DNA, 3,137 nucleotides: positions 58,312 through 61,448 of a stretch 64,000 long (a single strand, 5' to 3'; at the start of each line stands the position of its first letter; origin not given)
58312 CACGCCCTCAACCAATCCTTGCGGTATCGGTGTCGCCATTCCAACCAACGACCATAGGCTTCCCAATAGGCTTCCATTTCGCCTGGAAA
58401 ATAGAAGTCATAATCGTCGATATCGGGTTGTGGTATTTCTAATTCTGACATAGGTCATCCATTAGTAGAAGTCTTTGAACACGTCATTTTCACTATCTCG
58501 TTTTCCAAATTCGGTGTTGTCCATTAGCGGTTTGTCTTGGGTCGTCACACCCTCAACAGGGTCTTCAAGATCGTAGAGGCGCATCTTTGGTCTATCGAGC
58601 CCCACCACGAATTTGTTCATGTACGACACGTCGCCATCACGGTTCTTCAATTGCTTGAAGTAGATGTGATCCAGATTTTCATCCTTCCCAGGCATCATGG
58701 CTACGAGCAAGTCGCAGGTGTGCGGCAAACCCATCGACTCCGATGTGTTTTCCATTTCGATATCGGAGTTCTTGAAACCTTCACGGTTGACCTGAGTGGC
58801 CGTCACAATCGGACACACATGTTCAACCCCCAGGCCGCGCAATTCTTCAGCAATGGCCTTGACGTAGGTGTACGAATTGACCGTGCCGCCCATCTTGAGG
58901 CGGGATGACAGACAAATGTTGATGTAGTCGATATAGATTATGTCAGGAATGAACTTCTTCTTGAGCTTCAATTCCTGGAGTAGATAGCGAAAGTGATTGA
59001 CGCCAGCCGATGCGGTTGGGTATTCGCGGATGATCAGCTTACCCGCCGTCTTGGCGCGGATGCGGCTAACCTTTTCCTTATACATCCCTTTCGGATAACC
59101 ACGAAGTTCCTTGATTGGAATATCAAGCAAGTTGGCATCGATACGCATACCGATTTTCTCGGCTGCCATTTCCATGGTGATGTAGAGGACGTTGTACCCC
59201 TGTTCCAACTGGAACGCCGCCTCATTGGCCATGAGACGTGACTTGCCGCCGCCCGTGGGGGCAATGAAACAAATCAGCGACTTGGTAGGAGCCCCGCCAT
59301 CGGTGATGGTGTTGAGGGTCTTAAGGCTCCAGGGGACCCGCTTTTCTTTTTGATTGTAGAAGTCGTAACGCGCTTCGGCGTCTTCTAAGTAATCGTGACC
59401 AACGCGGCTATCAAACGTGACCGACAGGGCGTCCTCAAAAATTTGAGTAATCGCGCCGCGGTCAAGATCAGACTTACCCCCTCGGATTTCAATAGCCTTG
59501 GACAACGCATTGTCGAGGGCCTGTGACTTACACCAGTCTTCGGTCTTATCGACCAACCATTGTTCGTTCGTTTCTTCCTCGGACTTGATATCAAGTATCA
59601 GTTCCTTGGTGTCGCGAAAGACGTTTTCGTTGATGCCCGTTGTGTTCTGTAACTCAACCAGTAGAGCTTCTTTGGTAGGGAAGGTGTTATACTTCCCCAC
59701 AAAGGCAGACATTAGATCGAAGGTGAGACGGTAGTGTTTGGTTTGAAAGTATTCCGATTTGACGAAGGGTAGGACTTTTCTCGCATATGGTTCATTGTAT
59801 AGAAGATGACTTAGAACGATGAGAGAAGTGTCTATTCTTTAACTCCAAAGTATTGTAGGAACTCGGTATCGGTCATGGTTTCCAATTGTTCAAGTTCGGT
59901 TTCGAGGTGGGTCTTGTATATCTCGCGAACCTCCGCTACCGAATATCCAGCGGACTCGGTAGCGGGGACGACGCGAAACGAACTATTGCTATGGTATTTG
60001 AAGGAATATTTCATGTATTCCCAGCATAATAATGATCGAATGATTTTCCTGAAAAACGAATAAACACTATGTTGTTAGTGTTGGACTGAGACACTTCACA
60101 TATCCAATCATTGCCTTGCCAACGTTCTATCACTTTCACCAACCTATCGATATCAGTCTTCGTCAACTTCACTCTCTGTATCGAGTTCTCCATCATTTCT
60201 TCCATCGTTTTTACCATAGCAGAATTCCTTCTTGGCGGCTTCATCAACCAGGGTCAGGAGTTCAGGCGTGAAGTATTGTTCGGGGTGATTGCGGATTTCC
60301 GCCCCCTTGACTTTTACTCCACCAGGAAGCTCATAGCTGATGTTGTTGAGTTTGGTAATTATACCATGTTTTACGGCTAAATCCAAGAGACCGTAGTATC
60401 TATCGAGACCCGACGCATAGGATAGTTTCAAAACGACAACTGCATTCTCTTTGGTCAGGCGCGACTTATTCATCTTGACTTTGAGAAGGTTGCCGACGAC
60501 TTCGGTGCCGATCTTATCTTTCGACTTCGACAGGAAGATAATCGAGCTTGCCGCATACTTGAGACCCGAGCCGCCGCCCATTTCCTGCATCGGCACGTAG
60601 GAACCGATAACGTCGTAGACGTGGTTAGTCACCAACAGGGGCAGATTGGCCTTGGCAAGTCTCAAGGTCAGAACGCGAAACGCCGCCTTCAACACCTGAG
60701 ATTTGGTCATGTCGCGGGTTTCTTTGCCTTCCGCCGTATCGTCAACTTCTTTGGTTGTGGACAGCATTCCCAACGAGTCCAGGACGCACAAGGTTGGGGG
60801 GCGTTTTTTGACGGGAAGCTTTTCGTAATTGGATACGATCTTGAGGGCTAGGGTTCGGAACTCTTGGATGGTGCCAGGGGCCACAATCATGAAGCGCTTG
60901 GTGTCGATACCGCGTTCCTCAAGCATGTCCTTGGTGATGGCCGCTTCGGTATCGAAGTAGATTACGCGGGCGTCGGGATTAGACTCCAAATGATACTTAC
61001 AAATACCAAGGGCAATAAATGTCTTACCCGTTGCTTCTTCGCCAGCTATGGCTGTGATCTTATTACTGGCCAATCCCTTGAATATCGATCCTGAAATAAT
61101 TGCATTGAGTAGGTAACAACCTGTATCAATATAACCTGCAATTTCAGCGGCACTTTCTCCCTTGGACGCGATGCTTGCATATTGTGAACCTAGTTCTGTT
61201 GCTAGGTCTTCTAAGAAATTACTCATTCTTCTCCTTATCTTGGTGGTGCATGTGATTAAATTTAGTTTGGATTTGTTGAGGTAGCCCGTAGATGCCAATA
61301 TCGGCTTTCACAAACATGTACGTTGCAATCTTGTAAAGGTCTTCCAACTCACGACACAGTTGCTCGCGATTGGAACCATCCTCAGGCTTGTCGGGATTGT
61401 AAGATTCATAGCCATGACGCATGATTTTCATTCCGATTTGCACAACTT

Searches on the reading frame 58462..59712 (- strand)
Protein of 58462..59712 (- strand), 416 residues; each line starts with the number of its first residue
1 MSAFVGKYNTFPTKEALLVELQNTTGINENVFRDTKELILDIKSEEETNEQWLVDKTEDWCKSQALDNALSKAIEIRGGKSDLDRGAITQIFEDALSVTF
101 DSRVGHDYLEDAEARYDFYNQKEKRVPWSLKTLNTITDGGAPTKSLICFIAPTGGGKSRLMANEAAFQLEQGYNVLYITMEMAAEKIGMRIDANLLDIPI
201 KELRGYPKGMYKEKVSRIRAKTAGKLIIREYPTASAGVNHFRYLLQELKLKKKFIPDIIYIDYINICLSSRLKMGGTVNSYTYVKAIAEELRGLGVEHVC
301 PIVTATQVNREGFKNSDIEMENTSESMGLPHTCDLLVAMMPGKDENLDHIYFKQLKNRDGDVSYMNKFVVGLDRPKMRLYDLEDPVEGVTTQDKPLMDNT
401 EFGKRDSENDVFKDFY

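Call 42: search_protein_families(library=phrogs, proteins=[window:58462-59712:-], max_evalue=0.00001)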
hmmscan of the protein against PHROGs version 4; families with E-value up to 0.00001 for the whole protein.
window:58462-59712:- (416 aa): 3 families
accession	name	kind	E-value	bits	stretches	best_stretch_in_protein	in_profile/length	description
phrog_19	-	DNA, RNA and nucleotide metabolism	1e-95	322.9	1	4-400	205-595/621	DnaB-like replicative helicase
phrog_239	-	DNA, RNA and nucleotide metabolism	5.8e-22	79.4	1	90-392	306-609/801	DNA primase/helicase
phrog_243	-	DNA, RNA and nucleotide metabolism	8.8e-09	35.7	1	123-363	15-247/273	DnaB-like replicative helicase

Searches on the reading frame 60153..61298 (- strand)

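Call 42: search_protein_families(library=phrogs, proteins=[window:60153-61298:-], max_evalue=0.00001)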
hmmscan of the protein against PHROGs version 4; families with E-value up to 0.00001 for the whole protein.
window:60153-61298:- (381 aa): 3 families
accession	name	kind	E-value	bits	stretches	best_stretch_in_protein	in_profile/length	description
phrog_97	-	other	3.9e-83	281.3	1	22-364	17-332/506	UvsX-like recombinase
phrog_8337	-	DNA, RNA and nucleotide metabolism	5.4e-28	99.2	1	50-256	43-239/273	DNA repair protein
phrog_18112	-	other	2e-11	44.9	1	244-322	36-114/207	recombinase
